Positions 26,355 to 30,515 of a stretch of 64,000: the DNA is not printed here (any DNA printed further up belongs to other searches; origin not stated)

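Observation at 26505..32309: PFOR-CPR fusion enzyme (pyruvate:NADP+ oxidoreductase) encoded as a single 1934-aa ORF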

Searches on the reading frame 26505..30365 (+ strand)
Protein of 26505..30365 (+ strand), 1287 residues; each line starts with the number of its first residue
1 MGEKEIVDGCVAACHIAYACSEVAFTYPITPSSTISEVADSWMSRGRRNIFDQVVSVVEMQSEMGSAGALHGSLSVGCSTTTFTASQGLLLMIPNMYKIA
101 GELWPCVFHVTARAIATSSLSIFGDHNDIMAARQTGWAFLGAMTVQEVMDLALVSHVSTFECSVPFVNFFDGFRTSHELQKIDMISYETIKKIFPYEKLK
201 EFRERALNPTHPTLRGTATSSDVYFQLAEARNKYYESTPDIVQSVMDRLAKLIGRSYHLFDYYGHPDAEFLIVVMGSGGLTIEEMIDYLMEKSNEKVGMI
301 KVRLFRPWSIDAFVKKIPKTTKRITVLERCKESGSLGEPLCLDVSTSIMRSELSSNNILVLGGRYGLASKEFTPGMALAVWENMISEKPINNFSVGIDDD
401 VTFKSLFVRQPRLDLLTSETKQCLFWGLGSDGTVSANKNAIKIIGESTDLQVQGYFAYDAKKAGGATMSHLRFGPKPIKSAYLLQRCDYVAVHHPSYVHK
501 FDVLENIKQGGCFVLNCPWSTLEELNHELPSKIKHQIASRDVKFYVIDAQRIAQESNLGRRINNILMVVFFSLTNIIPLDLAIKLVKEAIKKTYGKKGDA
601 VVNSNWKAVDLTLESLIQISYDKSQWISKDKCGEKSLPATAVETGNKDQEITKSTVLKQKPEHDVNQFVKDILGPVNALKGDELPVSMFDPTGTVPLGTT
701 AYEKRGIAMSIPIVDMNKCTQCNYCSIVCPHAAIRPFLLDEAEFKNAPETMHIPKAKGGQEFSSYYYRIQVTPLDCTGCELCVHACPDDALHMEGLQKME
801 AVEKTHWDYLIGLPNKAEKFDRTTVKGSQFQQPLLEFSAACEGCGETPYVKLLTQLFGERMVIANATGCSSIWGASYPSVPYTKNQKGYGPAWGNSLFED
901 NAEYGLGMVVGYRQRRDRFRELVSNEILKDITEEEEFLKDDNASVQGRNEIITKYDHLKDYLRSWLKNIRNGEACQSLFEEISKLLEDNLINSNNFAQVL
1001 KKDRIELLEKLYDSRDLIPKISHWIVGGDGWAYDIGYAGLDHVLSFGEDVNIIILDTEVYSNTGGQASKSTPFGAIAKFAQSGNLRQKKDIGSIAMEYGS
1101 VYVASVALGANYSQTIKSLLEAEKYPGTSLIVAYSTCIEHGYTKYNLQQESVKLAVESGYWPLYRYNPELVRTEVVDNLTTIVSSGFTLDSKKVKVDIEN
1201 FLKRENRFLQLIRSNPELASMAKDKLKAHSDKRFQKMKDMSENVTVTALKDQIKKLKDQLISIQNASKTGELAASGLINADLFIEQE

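Call 12: search_solved_structures(query=window:26505-30365:+, max_evalue=1e-100, show_alignments=2)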
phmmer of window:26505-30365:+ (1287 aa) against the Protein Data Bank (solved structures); distinct sequences matched with E-value up to 1e-100: 3.
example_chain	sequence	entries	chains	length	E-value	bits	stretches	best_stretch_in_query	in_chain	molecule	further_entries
6cin_A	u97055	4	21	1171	0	1353.3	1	4-926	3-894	PYRUVATE-FERREDOXIN OXIDOREDUCTASE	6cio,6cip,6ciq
7plm_A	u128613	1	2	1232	0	1252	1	2-624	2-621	Pyruvate:ferredoxin oxidoreductase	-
1b0p_A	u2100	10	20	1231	0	1251.2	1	7-952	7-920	PROTEIN (PYRUVATE-FERREDOXIN OXIDOREDUCTASE) | Pyruvate-Ferredoxin Oxidoreductase | PYRUVATE FERREDOXIN OXIDOREDUCTASE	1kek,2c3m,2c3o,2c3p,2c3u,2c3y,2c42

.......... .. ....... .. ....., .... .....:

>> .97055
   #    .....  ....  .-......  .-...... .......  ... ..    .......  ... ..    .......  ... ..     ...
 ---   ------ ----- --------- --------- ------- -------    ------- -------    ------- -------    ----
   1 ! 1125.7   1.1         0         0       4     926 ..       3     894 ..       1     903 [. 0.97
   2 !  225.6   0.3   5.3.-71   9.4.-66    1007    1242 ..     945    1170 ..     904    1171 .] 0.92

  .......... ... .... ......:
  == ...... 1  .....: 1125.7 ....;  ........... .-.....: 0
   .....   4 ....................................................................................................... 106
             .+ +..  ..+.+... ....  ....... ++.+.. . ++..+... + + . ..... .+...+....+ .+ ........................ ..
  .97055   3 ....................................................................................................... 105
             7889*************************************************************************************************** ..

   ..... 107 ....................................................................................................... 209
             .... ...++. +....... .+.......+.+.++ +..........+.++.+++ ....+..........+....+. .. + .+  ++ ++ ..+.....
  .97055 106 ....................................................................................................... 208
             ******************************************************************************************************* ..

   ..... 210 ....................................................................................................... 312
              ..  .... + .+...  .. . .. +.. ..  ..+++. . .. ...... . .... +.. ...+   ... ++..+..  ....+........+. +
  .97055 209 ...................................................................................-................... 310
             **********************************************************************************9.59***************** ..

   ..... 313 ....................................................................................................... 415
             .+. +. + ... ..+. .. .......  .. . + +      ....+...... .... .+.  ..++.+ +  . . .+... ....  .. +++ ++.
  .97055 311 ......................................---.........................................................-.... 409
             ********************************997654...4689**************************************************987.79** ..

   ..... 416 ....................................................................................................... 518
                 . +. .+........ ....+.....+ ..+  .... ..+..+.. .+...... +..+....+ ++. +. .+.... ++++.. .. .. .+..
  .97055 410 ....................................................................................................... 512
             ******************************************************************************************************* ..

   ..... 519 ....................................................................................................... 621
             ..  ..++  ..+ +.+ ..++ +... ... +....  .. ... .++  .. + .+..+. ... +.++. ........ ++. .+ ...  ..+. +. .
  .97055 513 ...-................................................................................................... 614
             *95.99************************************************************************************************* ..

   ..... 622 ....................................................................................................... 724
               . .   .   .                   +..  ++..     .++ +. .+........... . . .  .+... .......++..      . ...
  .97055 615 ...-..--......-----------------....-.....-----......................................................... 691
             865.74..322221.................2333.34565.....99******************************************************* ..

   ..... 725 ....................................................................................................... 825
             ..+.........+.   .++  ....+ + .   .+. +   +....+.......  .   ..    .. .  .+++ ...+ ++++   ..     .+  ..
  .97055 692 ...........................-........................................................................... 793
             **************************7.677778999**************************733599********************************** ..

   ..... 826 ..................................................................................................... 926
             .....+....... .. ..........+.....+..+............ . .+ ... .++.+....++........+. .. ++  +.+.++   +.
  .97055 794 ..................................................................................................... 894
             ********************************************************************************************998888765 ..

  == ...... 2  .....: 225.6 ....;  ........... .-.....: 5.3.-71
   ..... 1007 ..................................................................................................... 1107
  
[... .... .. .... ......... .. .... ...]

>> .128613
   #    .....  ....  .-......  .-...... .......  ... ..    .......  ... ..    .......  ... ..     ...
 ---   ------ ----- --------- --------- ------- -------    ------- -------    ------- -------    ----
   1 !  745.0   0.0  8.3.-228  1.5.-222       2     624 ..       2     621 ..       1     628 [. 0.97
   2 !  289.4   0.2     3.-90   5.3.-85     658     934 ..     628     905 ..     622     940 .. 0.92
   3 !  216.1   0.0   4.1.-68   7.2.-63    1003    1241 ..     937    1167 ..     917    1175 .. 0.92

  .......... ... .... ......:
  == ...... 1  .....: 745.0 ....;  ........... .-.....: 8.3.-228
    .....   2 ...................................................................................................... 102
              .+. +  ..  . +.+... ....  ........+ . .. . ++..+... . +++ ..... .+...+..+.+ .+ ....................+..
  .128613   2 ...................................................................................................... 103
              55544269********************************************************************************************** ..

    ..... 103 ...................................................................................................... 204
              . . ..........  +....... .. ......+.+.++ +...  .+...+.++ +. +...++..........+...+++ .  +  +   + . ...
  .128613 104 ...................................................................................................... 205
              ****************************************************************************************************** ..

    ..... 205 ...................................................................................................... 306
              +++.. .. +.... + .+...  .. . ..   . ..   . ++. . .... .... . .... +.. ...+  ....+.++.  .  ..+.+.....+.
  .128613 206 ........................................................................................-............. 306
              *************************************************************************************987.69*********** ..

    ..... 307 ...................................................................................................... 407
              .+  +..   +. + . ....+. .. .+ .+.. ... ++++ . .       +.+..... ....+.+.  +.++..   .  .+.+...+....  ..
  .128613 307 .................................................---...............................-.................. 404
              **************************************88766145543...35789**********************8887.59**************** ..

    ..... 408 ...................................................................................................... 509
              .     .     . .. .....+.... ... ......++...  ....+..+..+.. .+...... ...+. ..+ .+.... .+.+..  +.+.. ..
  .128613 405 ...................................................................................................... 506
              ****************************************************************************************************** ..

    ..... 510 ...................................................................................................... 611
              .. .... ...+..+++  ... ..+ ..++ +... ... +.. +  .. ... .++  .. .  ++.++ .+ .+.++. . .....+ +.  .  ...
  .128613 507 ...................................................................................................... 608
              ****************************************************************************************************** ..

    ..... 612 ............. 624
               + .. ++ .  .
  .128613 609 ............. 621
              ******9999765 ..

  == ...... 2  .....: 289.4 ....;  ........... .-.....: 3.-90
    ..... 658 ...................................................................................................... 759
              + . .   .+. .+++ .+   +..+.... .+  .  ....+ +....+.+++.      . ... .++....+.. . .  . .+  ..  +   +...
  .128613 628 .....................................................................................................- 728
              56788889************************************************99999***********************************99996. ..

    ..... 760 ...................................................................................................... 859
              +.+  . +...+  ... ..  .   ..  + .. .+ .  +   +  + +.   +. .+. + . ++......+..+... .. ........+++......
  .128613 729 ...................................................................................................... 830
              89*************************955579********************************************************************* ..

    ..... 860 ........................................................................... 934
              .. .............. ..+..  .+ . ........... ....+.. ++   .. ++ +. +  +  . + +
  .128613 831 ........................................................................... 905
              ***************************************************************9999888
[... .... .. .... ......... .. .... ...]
